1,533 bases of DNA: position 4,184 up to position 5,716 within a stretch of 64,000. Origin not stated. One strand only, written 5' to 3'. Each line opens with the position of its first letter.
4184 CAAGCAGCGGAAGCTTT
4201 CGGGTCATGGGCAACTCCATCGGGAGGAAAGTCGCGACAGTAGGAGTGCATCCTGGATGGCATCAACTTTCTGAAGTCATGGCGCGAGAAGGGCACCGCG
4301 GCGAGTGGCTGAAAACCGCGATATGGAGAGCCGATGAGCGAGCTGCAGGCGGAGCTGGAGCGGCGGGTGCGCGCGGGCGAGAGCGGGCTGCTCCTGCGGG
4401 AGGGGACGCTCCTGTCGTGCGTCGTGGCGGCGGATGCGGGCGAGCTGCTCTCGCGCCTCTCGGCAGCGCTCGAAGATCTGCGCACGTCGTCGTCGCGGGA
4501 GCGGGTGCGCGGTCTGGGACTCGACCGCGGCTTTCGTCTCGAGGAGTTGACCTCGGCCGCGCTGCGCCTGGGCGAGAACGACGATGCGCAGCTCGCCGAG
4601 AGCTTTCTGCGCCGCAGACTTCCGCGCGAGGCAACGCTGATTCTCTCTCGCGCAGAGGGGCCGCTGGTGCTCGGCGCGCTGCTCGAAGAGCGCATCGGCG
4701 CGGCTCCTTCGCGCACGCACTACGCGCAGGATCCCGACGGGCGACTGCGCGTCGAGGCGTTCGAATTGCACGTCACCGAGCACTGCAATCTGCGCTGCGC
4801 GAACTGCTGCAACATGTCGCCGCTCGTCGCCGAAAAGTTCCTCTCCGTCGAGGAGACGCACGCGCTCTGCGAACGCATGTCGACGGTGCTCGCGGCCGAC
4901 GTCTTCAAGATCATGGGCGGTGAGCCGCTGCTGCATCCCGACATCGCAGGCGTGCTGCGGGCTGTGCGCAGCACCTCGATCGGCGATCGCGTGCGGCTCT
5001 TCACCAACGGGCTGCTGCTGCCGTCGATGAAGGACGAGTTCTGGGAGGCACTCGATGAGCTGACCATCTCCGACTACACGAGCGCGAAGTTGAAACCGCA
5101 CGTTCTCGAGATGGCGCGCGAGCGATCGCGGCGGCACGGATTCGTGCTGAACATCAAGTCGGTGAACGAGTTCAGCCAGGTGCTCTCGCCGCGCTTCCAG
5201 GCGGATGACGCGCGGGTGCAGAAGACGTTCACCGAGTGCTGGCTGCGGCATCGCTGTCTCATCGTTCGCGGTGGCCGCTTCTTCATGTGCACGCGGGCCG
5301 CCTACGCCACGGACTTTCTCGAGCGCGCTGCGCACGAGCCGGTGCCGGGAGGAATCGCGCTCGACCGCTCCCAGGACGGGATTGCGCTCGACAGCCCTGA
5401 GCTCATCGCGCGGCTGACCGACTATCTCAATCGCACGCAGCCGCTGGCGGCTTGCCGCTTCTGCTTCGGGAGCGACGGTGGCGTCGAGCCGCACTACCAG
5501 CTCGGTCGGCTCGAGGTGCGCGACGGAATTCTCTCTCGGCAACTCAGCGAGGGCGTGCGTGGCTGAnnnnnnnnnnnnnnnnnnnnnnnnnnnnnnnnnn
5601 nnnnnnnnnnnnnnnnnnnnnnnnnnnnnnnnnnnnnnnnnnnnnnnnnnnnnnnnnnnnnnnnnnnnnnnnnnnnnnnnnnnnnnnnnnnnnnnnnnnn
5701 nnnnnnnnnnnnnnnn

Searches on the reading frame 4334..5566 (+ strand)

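Call 53: search_protein_families(library=pfam, proteins=[window:4334-5566:+], max_evalue=0.001)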
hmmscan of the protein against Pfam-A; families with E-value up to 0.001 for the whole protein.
window:4334-5566:+ (410 aa): 2 families
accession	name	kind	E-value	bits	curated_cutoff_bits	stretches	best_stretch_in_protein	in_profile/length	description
PF04055.27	Radical_SAM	-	4e-10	40.5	29.5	1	147-244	3-101/166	Radical SAM superfamily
PF13353.11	Fer4_12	-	0.00074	20.3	22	0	148-241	12-107/137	4Fe-4S single cluster domain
